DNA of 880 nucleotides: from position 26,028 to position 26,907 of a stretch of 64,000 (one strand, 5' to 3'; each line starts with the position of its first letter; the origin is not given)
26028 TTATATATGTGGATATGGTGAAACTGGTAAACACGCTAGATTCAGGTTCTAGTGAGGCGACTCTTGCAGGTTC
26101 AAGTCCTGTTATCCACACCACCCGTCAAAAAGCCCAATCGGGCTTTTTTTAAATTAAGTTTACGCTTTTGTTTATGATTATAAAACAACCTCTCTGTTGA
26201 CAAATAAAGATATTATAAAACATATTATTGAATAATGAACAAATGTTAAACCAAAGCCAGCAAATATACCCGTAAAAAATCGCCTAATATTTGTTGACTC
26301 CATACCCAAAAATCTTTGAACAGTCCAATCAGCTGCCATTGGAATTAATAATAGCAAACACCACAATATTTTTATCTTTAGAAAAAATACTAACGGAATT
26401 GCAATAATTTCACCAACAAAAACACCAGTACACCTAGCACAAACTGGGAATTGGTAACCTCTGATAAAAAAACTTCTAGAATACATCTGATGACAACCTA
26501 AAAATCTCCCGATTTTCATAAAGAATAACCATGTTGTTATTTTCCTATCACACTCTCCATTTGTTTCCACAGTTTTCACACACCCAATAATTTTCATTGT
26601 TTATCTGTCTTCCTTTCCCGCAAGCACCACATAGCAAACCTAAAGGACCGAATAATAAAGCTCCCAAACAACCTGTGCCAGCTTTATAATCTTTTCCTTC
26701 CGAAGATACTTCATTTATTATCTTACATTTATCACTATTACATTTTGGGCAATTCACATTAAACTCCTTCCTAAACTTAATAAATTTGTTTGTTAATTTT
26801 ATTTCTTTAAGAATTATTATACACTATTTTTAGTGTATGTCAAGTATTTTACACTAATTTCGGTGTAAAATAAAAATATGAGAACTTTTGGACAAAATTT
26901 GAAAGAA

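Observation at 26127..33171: About 7 kb AT-rich island inserted into the tRNA-Leu / lysS bidirectional terminator, flanked by a 15-nt direct repeat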

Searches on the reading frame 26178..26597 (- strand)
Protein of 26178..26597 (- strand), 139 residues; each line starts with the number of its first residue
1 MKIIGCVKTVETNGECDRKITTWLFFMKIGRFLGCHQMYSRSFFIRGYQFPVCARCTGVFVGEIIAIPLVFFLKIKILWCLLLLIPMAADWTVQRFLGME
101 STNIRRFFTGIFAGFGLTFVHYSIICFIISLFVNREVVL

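Call 7: search_protein_families(library=pfam, proteins=[window:26178-26597:-], max_evalue=0.01)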
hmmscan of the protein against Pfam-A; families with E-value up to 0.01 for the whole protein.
window:26178-26597:- (139 aa): 1 family
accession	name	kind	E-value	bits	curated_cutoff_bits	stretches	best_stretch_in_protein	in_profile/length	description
PF09858.14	DUF2085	-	2e-28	99.1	25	1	35-119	1-89/90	Predicted membrane protein (DUF2085)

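Call 35: find_homologous_proteins(query=window:26178-26597:-)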
Query window:26178-26597:- (139 aa): 331 proteins with E <= 0.001 among 347 candidates; the best 120 are listed.
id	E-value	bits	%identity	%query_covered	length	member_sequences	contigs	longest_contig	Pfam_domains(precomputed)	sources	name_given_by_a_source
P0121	2.0e-87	309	100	100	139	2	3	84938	PF09858.15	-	-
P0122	2.4e-35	140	53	94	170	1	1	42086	PF09858.15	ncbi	-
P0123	2.2e-34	137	54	83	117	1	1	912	PF09858.15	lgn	-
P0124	5.5e-33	132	59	78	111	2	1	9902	PF09858.15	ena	-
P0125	1.6e-32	131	61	66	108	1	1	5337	PF09858.15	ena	-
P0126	1.0e-31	128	52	85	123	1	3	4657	PF09858.15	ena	-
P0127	1.1e-31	128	53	85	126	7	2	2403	PF09858.15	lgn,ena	-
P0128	1.9e-31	127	52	83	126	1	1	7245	PF09858.15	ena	-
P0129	3.1e-31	127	52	85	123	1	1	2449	PF09858.15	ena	-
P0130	6.1e-31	126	53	85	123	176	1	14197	PF09858.15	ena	-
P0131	6.3e-31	126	49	85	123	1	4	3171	PF09858.15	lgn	-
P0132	6.6e-31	125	51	76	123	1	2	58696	PF09858.15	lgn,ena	-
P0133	7.6e-31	125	50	85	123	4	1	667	PF09858.15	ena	-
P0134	1.0e-30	125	51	85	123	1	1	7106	PF09858.15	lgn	-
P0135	2.7e-30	124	50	76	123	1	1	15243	PF09858.15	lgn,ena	-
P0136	4.5e-30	123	55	76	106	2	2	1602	PF09858.15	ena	-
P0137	4.6e-30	123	49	84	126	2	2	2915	PF09858.15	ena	-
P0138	1.1e-29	122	49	85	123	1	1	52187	PF09858.15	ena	-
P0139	1.3e-29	121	54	81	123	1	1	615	PF09858.15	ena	-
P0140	1.5e-29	121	57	78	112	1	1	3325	PF09858.15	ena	-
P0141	1.7e-29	121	52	76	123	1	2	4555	PF09858.15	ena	-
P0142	2.3e-29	121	56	71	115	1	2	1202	PF09858.15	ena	-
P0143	2.9e-29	120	53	72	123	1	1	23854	PF09858.15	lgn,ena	-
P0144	4.4e-29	120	55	76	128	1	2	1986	PF09858.15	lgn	-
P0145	5.0e-29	119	50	83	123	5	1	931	PF09858.15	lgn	-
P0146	5.3e-29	119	49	85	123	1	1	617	PF09858.15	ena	-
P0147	6.2e-29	119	48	91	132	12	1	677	PF09858.15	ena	-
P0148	7.2e-29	119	51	84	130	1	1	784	PF09858.15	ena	-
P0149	1.1e-28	118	49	81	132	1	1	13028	PF09858.15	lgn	-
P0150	1.2e-28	118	47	91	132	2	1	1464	PF09858.15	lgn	-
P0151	1.2e-28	118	50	86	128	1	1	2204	PF09858.15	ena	-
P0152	1.8e-28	118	47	91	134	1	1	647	PF09858.15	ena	-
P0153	2.2e-28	117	46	91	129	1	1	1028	PF09858.15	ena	-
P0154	2.9e-28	117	51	83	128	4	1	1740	PF09858.15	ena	-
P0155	3.0e-28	117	50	81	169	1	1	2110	PF09858.15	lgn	-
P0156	3.7e-28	117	50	79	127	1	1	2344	PF09858.15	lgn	-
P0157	3.9e-28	117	57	75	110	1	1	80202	PF09858.15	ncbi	-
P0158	4.1e-28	116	54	81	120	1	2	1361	PF09858.15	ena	-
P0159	4.7e-28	116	52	83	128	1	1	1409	PF09858.15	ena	-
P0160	7.2e-28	116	52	76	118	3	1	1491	PF09858.15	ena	-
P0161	1.7e-27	114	54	76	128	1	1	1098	PF09858.15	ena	-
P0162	2.0e-27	114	45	84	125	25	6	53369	PF09858.15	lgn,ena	-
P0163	2.5e-27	114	54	71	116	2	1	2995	PF09858.15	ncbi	-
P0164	3.3e-27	113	45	85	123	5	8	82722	PF09858.15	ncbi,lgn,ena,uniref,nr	ncbi:DUF2085 domain-containing protein [Clostridium mucosae]|uniref:DUF2085 domain-containing protei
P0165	4.0e-27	113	49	79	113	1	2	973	PF09858.15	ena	-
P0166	4.3e-27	113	47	83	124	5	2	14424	PF09858.15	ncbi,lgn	-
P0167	5.3e-27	113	49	84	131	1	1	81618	PF09858.15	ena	-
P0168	5.7e-27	113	47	85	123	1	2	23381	PF09858.15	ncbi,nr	ncbi:MAG: DUF2085 domain-containing protein [Ruminococcus sp.]|nr:DUF2085 domain-containing protein 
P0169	6.4e-27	113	49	83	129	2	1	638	PF09858.15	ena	-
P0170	1.1e-26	112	50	86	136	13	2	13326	PF09858.15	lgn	-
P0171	1.3e-26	112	52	75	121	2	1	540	PF09858.15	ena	-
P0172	1.7e-26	111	53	63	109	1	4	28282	PF09858.15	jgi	-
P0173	2.2e-26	111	44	84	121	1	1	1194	PF09858.15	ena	-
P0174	2.7e-26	111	58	65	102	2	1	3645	PF09858.15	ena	-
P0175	2.8e-26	110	50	94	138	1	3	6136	PF09858.15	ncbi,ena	-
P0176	3.1e-26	110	48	78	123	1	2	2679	PF09858.15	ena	-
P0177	3.3e-26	110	46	81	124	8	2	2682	PF09858.15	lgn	-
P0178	3.3e-26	110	46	81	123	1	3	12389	PF09858.15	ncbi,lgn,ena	-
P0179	3.6e-26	110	48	83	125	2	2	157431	PF09858.15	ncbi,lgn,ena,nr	ncbi:MAG: DUF2085 domain-containing protein [Clostridiales bacterium]|nr:DUF2085 domain-containing p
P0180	3.7e-26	110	49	78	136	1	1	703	PF09858.15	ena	-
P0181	3.8e-26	110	49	77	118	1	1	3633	PF09858.15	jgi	-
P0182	4.5e-26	110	50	82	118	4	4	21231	PF09858.15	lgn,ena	-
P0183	4.5e-26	110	48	81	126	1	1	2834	PF09858.15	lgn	-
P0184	4.7e-26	110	50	78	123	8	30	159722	PF09858.15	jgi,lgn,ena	-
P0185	5.3e-26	110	46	83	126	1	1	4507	PF09858.15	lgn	-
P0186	6.2e-26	109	46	91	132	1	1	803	PF09858.15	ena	-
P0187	7.6e-26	109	48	78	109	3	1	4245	PF09858.15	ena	-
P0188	8.1e-26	109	47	84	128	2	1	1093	PF09858.15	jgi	jgi:uncharacterized membrane protein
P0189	9.6e-26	109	50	77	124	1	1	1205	PF09858.15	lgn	-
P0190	1.0e-25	109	44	84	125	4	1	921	PF09858.15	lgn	-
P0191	1.3e-25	108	48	79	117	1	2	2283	PF09858.15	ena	-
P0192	1.5e-25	108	46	85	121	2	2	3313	PF09858.15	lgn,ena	-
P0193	1.5e-25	108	54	60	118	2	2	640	PF09858.15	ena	-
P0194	1.6e-25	108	51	77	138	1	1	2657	PF09858.15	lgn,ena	-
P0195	1.8e-25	108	46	80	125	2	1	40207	PF09858.15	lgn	-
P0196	1.9e-25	108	50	76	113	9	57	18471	PF09858.15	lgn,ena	-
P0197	2.2e-25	108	43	85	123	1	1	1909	PF09858.15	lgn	-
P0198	3.6e-25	107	47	86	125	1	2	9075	PF09858.15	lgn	-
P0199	3.6e-25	107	47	91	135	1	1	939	PF09858.15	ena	-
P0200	4.5e-25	107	47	79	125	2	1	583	PF09858.15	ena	-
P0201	6.4e-25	106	47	81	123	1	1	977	PF09858.15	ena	-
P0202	8.6e-25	106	45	84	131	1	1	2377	PF09858.15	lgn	-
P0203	9.6e-25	106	45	81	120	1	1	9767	PF09858.15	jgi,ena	-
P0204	1.1e-24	105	52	68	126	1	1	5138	PF09858.15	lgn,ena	-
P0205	1.3e-24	105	47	84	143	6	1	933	PF09858.15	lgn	-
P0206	1.3e-24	105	51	78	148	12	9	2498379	PF09858.15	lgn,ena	-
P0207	2.0e-24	104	49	82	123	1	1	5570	PF09858.15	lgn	-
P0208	2.1e-24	104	46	88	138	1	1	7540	PF09858.15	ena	-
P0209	2.1e-24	104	46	82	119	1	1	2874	PF09858.15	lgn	-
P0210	2.3e-24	104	53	68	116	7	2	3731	PF09858.15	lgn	-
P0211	2.6e-24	104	46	81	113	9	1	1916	PF09858.15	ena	-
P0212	2.7e-24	104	42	86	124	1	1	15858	PF09858.15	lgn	-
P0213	3.0e-24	104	45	84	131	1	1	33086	PF09858.15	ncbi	ncbi:MAG: DUF2085 domain-containing protein [Oscillospiraceae bacterium]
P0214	3.3e-24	104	50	78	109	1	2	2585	PF09858.15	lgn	-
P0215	3.7e-24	104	50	77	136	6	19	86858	PF09858.15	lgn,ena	-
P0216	4.0e-24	104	45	81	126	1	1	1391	PF09858.15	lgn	-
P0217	4.3e-24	103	48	65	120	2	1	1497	PF09858.15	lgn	-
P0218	4.4e-24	103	51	68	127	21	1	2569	PF09858.15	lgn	-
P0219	4.5e-24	103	47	81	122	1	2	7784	PF09858.15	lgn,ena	-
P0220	4.7e-24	103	52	72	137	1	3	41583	PF09858.15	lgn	-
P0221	4.7e-24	103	46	83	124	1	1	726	PF09858.15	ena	-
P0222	4.8e-24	103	48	83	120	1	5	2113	PF09858.15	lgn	-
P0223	5.6e-24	103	46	81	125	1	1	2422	PF09858.15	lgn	-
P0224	6.6e-24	103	48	86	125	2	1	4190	PF09858.15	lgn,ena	-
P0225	7.3e-24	103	47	83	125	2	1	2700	PF09858.15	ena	-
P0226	7.8e-24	103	46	81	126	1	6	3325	PF09858.15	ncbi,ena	-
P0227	8.0e-24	103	45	79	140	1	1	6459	PF09858.15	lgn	-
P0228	1.0e-23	102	44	78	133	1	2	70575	PF09858.15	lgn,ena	-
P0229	1.2e-23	102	48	85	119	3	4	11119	PF09858.15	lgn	-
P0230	1.5e-23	102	51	71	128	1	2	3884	PF09858.15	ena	-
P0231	1.7e-23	101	48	82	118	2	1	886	PF09858.15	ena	-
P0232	1.9e-23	101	45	80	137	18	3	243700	PF09858.15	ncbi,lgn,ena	-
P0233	1.9e-23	101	50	71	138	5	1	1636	PF09858.15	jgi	jgi:uncharacterized membrane protein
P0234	2.0e-23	101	48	77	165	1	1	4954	PF09858.15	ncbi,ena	-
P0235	2.0e-23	101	47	76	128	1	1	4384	PF09858.15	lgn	-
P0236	2.6e-23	101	54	68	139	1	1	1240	PF09858.15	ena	-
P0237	2.6e-23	101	48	84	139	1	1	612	PF09858.15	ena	-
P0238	2.6e-23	101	44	84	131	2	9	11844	PF09858.15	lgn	-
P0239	3.0e-23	101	54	73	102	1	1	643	PF09858.15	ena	-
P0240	3.1e-23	101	53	73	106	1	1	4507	PF09858.15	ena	-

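Call 36: search_protein_families(library=phrogs, proteins=[window:26178-26597:-], max_evalue=0.001)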
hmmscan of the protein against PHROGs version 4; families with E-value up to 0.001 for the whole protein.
window:26178-26597:- (139 aa): 0 families

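Call 37: find_encoding_contigs(protein=P0121, flank=10000, max_places=10)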
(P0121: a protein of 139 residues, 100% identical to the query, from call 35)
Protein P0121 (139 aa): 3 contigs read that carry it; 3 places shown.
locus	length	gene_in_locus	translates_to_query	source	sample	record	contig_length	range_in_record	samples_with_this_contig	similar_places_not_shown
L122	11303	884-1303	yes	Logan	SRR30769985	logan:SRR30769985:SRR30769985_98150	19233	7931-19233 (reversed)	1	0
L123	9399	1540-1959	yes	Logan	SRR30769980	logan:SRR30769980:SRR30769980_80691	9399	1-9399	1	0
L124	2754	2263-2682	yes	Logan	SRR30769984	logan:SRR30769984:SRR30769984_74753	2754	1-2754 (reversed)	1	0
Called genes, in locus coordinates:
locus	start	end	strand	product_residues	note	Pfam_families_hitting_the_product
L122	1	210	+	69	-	?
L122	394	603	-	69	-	PF13560:HTH_31 (weak), PF12844:HTH_19 (weak), PF01381:HTH_3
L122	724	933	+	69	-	-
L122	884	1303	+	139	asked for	PF09858:DUF2085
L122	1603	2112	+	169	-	PF02620:YceD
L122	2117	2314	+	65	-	PF01783:Ribosomal_L32p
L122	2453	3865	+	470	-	-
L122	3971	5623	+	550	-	PF13428:TPR_14 (faint), PF14559:TPR_19 (faint)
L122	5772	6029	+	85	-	-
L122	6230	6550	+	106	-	-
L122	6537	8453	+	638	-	PF01496:V_ATPase_I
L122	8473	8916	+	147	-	PF00137:ATP-synt_C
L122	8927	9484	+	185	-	-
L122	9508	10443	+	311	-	PF01992:vATP-synt_AC39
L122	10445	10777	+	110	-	PF01990:ATP-synt_F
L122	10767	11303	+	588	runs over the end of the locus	PF02874:ATP-synt_ab_N, PF16886:ATP-synt_ab_Xtn, PF00006:ATP-synt_ab, PF22919:ATP-synt_VA_C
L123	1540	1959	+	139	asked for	PF09858:DUF2085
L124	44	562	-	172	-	-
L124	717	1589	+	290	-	PF02645:DegV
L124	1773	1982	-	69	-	PF13560:HTH_31 (weak), PF12844:HTH_19 (weak), PF01381:HTH_3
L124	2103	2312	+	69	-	-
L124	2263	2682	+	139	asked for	PF09858:DUF2085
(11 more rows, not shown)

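Call 54: find_related_loci(query=window:26178-26597:-, collection=viral_contigs, flank=6000)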
Query window:26178-26597:- (139 aa) in viral_contigs; peptide patterns used: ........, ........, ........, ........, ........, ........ (x = any residue, [..] = any of these).
32 stretches matched a pattern; 6 encode a relative of the query (tblastn E <= 1e-3); 6 distinct loci.
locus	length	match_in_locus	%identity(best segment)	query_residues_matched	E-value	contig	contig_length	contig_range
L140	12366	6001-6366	47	11-131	4e-34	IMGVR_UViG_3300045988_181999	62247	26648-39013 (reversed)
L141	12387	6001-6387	47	4-134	1e-32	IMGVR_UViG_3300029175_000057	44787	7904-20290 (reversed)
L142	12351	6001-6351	48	17-132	1e-28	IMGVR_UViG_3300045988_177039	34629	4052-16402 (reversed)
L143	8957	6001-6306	39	17-117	8e-21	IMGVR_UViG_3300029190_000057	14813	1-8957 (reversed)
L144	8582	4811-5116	39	17-117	8e-21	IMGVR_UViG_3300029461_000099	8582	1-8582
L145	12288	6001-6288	46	23-116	1e-19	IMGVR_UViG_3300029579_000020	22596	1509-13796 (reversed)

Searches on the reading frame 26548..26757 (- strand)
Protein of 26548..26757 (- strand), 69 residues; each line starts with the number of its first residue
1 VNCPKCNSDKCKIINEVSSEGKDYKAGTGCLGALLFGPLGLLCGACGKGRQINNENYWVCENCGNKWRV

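Call 7: search_protein_families(library=pfam, proteins=[window:26548-26757:-], max_evalue=0.01)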
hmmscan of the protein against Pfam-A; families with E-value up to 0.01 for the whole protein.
window:26548-26757:- (69 aa): 0 families

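Call 36: search_protein_families(library=phrogs, proteins=[window:26548-26757:-], max_evalue=0.001)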
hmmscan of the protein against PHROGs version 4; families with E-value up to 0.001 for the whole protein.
window:26548-26757:- (69 aa): 7 families
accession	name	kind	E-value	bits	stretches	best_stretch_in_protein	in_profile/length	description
phrog_3845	-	unknown function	3.3e-07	31.3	1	2-69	156-214/216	-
phrog_6837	-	unknown function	1.4e-06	29.6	1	2-67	72-130/134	-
phrog_24502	-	other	3.9e-06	28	1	1-66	114-173/177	zinc-finger domain protein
phrog_37018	-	unknown function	3.2e-05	25.2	1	2-65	95-151/157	-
phrog_9859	-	unknown function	4.9e-05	24.5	1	2-66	55-112/116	-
phrog_2546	-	unknown function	5.4e-05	24.5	1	2-68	124-179/180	-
phrog_2242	-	unknown function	0.00042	21.4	1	2-67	134-193/197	-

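Call 62: search_protein_families(library=ncbifam, proteins=[window:26548-26757:-], max_evalue=0.01)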
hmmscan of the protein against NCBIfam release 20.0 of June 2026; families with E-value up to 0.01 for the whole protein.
window:26548-26757:- (69 aa): 0 families
